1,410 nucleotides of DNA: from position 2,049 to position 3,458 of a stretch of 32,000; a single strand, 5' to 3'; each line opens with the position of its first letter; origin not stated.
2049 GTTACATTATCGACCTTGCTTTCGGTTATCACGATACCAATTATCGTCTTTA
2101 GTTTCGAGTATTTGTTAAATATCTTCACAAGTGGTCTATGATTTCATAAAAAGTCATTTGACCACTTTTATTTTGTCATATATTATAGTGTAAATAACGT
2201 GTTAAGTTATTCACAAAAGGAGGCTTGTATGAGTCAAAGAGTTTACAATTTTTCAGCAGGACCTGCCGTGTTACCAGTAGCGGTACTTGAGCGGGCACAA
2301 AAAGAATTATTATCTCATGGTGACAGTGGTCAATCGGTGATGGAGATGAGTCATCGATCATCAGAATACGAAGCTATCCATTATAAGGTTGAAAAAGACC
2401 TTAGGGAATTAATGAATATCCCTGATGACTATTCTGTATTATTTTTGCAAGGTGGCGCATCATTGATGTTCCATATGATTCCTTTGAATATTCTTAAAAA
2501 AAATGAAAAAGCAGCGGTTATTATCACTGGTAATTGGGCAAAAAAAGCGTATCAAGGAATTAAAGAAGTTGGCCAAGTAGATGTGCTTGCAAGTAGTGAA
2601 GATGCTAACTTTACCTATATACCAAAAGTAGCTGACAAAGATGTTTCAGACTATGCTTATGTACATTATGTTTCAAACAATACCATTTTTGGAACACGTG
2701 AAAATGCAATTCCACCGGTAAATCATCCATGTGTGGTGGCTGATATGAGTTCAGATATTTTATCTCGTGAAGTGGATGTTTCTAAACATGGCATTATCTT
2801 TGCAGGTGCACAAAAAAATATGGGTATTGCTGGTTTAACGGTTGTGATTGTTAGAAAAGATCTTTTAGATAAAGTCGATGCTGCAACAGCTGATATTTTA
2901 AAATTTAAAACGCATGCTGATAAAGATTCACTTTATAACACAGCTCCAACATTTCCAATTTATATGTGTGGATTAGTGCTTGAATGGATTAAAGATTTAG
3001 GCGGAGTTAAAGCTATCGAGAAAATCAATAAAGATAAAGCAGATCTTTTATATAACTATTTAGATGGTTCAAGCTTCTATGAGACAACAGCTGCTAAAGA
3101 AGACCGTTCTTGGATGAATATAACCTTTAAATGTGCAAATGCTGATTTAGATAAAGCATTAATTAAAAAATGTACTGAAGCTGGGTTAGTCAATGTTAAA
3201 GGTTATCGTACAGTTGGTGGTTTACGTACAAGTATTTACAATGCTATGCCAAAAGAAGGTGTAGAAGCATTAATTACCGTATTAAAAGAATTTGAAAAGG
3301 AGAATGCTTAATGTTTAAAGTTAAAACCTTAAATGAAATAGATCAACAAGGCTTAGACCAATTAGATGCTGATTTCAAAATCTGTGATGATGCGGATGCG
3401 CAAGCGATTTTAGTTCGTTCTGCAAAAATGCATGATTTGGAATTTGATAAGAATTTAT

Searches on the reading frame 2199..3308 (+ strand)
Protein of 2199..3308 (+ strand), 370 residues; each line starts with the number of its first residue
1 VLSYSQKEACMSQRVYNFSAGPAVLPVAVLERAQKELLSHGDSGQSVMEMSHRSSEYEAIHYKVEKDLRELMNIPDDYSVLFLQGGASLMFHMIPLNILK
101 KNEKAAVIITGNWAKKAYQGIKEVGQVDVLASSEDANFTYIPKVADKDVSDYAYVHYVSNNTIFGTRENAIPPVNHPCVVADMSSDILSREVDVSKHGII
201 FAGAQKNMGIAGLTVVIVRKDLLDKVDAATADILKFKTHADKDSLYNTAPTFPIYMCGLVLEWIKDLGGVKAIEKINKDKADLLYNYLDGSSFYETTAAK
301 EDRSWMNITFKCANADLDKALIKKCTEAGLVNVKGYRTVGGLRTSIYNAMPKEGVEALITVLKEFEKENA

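Call 34: search_protein_families(library=pfam, proteins=[window:2199-3308:+], max_evalue=0.00001)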
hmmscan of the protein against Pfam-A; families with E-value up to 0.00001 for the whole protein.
window:2199-3308:+ (370 aa): 1 family
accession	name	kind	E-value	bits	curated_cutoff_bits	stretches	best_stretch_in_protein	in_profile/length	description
PF00266.25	Aminotran_5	-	1.5e-42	146.3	21.5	1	15-358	1-371/371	Aminotransferase class-V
